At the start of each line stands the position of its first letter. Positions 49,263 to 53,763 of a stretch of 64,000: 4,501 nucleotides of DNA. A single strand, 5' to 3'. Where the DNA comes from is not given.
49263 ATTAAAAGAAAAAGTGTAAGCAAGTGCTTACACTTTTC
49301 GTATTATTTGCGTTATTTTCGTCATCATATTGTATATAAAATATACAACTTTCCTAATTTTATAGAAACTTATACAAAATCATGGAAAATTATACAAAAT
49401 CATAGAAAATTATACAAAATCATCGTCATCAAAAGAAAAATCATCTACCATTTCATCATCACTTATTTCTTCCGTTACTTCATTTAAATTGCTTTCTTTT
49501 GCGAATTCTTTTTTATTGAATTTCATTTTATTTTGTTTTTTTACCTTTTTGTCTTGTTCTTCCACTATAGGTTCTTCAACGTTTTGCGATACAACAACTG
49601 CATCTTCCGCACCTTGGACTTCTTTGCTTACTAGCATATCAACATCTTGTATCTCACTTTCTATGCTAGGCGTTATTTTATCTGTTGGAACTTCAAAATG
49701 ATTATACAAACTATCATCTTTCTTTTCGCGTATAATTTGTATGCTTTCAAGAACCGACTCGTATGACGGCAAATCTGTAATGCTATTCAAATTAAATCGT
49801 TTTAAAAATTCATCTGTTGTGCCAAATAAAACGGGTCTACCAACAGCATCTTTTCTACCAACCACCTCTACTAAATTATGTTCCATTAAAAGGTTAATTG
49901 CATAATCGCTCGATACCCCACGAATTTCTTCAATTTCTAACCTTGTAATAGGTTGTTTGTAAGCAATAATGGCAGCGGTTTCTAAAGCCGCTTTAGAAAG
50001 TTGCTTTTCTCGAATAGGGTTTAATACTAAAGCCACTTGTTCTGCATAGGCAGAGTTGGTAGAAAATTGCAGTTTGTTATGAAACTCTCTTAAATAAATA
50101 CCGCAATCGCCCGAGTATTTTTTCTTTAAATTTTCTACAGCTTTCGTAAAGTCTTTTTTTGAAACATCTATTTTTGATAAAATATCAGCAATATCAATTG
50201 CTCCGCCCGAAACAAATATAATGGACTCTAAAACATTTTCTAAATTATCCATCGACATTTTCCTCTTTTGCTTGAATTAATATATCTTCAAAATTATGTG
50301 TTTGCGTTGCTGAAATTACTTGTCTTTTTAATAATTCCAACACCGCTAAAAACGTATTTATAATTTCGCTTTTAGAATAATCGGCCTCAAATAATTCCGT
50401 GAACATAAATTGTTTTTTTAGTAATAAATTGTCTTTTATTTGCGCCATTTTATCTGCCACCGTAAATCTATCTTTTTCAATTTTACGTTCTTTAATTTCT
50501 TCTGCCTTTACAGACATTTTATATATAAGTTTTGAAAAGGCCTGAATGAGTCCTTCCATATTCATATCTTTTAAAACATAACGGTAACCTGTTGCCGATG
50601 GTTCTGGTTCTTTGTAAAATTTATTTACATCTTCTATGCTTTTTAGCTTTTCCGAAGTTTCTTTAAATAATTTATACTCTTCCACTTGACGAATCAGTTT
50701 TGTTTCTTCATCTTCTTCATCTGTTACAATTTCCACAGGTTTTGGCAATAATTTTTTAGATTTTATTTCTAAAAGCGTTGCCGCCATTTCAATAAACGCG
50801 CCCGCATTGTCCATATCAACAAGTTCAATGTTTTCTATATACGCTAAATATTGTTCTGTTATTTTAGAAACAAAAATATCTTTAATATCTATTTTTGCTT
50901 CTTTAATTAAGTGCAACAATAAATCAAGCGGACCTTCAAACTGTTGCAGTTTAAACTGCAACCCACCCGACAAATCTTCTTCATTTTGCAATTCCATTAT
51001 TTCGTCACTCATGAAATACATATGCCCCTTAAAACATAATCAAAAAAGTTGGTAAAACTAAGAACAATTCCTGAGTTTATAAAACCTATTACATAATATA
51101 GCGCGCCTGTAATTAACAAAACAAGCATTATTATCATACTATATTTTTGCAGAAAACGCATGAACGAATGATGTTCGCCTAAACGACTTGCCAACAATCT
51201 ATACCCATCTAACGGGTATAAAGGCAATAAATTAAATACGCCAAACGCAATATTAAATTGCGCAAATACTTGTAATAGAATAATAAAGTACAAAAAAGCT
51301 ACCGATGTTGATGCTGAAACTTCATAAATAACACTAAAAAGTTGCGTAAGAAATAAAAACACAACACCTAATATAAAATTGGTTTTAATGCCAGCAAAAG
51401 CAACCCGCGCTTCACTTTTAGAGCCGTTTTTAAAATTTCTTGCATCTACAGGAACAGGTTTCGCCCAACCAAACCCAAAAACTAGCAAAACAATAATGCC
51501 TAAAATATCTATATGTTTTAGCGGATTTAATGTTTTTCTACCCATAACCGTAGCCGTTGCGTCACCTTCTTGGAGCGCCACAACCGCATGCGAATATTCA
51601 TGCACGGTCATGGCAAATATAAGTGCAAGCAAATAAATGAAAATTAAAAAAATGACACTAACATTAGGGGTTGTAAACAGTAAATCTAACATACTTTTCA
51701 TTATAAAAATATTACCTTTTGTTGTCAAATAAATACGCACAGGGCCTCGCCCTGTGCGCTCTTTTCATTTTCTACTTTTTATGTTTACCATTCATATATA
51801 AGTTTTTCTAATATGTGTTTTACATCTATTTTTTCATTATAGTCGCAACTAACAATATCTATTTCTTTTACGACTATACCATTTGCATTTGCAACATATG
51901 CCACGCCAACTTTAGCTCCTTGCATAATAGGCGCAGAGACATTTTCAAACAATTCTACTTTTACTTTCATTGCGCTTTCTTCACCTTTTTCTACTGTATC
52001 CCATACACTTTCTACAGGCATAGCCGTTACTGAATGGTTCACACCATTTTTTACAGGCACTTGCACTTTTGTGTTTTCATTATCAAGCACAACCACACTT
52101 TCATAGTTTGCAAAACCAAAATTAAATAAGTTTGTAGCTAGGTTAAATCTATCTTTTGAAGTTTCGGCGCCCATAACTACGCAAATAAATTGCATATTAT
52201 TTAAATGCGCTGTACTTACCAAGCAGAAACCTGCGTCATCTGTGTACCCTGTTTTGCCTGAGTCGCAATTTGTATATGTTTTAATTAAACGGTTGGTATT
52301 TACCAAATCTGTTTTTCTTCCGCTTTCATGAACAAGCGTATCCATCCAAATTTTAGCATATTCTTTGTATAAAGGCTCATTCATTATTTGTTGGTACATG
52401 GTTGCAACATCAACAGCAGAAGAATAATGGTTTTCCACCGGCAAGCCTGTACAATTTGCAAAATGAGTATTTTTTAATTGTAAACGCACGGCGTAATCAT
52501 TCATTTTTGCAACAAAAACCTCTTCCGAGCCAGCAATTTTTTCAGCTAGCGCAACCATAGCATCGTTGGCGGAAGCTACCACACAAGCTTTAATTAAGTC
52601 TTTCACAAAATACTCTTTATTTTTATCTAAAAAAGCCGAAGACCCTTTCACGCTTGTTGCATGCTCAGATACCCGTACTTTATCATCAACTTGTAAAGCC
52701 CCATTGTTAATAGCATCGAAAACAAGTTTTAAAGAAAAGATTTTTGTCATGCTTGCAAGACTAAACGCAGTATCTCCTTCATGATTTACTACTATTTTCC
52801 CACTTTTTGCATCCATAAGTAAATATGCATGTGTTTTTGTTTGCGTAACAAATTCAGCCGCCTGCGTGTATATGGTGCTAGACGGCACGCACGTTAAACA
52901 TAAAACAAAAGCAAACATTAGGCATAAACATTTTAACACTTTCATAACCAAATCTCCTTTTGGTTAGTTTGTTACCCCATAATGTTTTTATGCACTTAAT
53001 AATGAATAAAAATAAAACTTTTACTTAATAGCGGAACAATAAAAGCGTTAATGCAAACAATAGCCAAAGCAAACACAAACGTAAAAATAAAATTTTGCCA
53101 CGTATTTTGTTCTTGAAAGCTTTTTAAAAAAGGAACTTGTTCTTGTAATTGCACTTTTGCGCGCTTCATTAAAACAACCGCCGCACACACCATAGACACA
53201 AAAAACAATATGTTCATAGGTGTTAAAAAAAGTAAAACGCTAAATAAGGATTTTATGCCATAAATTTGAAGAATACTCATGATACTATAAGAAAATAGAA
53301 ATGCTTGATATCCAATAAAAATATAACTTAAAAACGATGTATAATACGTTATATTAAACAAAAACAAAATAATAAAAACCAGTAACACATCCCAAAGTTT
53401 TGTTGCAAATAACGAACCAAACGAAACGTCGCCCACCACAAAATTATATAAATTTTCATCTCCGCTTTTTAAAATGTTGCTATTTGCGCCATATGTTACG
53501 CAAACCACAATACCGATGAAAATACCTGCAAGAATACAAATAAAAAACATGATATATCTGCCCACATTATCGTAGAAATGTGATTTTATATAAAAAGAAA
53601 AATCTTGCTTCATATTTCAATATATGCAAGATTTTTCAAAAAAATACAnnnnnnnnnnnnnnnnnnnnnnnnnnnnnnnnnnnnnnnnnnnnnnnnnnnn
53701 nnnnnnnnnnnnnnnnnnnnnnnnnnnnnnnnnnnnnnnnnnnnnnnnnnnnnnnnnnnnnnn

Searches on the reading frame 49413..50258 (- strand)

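Call 15: search_protein_families(library=ncbifam, proteins=[window:49413-50258:-], max_evalue=0.00001)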
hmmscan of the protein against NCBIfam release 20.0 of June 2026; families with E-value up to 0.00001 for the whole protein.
window:49413-50258:- (282 aa): 2 families
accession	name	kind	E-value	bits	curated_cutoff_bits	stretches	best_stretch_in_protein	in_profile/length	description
TIGR00281.1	TIGR00281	equivalog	5.3e-34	117.4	89.2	1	5-168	1-166/186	SMC-Scp complex subunit ScpB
NF001106.1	PRK00135.2-1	exception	3.6e-28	98.5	300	1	4-166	200-365/377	SMC-Scp complex subunit ScpB, long form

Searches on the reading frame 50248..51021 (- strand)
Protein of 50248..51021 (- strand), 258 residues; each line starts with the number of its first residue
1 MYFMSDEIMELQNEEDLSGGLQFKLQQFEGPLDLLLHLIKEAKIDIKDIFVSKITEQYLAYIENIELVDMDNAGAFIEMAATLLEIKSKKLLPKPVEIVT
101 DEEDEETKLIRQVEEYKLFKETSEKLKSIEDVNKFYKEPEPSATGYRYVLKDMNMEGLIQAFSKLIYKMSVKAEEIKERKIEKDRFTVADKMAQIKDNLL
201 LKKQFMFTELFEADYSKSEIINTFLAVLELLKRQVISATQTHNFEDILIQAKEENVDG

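Call 15: search_protein_families(library=ncbifam, proteins=[window:50248-51021:-], max_evalue=0.00001)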
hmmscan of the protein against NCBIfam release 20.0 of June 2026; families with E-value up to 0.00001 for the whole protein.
window:50248-51021:- (258 aa): 5 families
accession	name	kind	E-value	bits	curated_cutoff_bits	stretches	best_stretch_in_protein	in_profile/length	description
NF000994.0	PRK00104.1-3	equivalog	7.7e-54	182.9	234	1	21-254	4-243/246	segregation/condensation protein A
NF000995.0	PRK00104.1-4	equivalog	1.5e-52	178.5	315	1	21-255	5-249/251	segregation/condensation protein A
NF000993.0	PRK00104.1-2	equivalog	1.7e-49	168.6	268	1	22-254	2-235/237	segregation/condensation protein A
NF000992.0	PRK00104.1-1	equivalog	2.3e-35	122.3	417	1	22-253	4-244/247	segregation/condensation protein A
NF001751.0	PRK00478.1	equivalog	7.2e-14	51.6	436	1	21-249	161-410/505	segregation/condensation protein A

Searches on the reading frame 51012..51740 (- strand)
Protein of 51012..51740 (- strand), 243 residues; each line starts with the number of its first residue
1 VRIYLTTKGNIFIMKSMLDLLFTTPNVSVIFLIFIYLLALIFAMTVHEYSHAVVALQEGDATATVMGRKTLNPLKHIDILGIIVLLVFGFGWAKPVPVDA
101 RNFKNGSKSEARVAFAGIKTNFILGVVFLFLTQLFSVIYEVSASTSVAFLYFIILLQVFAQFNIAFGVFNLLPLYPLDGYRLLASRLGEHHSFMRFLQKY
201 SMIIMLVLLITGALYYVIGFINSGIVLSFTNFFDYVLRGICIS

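Call 15: search_protein_families(library=ncbifam, proteins=[window:51012-51740:-], max_evalue=0.00001)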
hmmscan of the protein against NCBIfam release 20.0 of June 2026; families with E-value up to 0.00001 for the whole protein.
window:51012-51740:- (243 aa): 1 family
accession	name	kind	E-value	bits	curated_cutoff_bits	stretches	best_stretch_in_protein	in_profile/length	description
NF041824.1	daptide_HExxH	equivalog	8.4e-07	28.4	300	1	108-191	217-288/379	daptide biosynthesis intramembrane metalloprotease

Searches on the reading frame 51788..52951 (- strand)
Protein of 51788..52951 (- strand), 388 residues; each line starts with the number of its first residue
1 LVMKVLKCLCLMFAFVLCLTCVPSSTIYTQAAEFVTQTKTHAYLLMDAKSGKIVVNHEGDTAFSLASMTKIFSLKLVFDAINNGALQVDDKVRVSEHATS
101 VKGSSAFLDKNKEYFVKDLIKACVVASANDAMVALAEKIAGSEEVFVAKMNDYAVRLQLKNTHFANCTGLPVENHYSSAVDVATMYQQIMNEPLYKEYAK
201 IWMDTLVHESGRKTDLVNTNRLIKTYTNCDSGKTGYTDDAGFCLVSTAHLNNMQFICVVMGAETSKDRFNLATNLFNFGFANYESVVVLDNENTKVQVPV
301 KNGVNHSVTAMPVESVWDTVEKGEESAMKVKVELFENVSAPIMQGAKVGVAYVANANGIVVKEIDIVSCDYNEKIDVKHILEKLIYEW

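Call 4: search_protein_families(library=pfam, proteins=[window:51788-52951:-], max_evalue=1)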
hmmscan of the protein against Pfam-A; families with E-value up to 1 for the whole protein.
window:51788-52951:- (388 aa): 6 families
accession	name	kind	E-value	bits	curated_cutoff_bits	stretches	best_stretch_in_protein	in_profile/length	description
PF00768.25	Peptidase_S11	-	4e-66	223.3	27.6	1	36-264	8-239/239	D-alanyl-D-alanine carboxypeptidase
PF13354.11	Beta-lactamase2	-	9.8e-13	48.4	22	1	46-204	5-162/214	Beta-lactamase enzyme family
PF07943.18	PBP5_C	-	2.4e-07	31.3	21.2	1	283-368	1-85/91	Penicillin-binding protein 5, C-terminal domain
PF00144.29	Beta-lactamase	-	0.00087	19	27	1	33-95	7-80/329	Beta-lactamase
PF25331.1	C2_Mug190_3rd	-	0.014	16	27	1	155-214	52-104/150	Third C2 domain of meiotically up-regulated Mug190 protein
PF23733.2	GRXCR1-2_C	-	0.4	11.1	26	0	10-31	4-25/47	GRXCR1/2, C-terminal domain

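Call 5: search_protein_families(library=ncbifam, proteins=[window:51788-52951:-], max_evalue=1)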
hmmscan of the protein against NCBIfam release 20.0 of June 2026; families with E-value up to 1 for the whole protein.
window:51788-52951:- (388 aa): 36 families (the best 25 are shown)
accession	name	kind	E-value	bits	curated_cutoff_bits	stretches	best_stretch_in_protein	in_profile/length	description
NF038273.1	strep_PBP3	exception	3.4e-47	161.4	490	1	12-358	4-370/407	D-alanyl-D-alanine carboxypeptidase PBP3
NF008489.0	PRK11397.1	equivalog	3.8e-46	157.6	610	1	28-369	22-369/389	serine-type D-Ala-D-Ala carboxypeptidase DacD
NF007445.0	PRK10001.1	equivalog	2e-45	155.3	765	1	20-351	20-354/400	serine-type D-Ala-D-Ala carboxypeptidase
NF008059.0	PRK10793.1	equivalog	1e-43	149.6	694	1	32-350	38-360/403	D-alanyl-D-alanine carboxypeptidase DacA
NF038258.2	PBP4_Staph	exception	3e-30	105.3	500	1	44-309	44-327/366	penicillin-binding protein PBP4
NF008668.0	PRK11669.1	equivalog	1.8e-26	93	294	1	7-266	10-267/316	D-alanyl-D-alanine endopeptidase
NF000471.1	vanY_of_D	exception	1.3e-14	54.3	625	1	43-271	102-343/354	transpeptidase-like D-Ala-D-Ala carboxypeptidase VanY-D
NF033103.1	bla_class_A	equivalog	7.7e-09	35.1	200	1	46-206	18-180/257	class A beta-lactamase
NF000531.2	blaTEM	exception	7.7e-07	28.8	625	1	11-167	13-170/286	TEM family class A beta-lactamase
NF012099.1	SubclassA2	equivalog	0.00011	21.4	320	1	54-180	29-161/275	class A beta-lactamase, subclass A2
NF000232.1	lactamase_L2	exception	0.00014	21.4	540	1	44-145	61-161/303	L2 family extended-spectrum class A beta-lactamase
NF033204.1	blaRUB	exception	0.00048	19.2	635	1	10-166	10-167/284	RUB family broad-spectrum class A beta-lactamase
NF051480.1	OKP-D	exception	0.00079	19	650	1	40-187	39-188/286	OKP-D family broad-spectrum class A beta-lactamase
NF052571.1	OKP-A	exception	0.00095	18.4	650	1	9-187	8-188/286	OKP-A family broad-spectrum class A beta-lactamase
NF000383.2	blaLAP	exception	0.0011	18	600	1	27-200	22-201/285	LAP family class A beta-lactamase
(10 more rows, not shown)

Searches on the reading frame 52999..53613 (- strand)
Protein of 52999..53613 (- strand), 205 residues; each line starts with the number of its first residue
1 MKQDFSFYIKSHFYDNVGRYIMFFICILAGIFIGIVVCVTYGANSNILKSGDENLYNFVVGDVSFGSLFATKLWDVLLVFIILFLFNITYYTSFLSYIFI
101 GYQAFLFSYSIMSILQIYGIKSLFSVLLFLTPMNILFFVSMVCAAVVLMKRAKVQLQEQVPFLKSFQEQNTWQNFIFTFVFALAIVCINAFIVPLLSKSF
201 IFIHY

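Call 4: search_protein_families(library=pfam, proteins=[window:52999-53613:-], max_evalue=1)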
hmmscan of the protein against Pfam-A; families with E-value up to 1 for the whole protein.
window:52999-53613:- (205 aa): 0 families

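Call 5: search_protein_families(library=ncbifam, proteins=[window:52999-53613:-], max_evalue=1)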
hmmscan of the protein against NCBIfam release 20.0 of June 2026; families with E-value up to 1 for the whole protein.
window:52999-53613:- (205 aa): 2 families
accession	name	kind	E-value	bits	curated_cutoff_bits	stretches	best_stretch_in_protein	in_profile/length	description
TIGR02831.1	spo_II_M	equivalog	0.015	15.2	100.2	1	9-189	3-184/200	stage II sporulation protein M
TIGR01149.1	mtrG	equivalog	0.067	13.1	50.65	1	9-43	31-65/70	tetrahydromethanopterin S-methyltransferase subunit MtrG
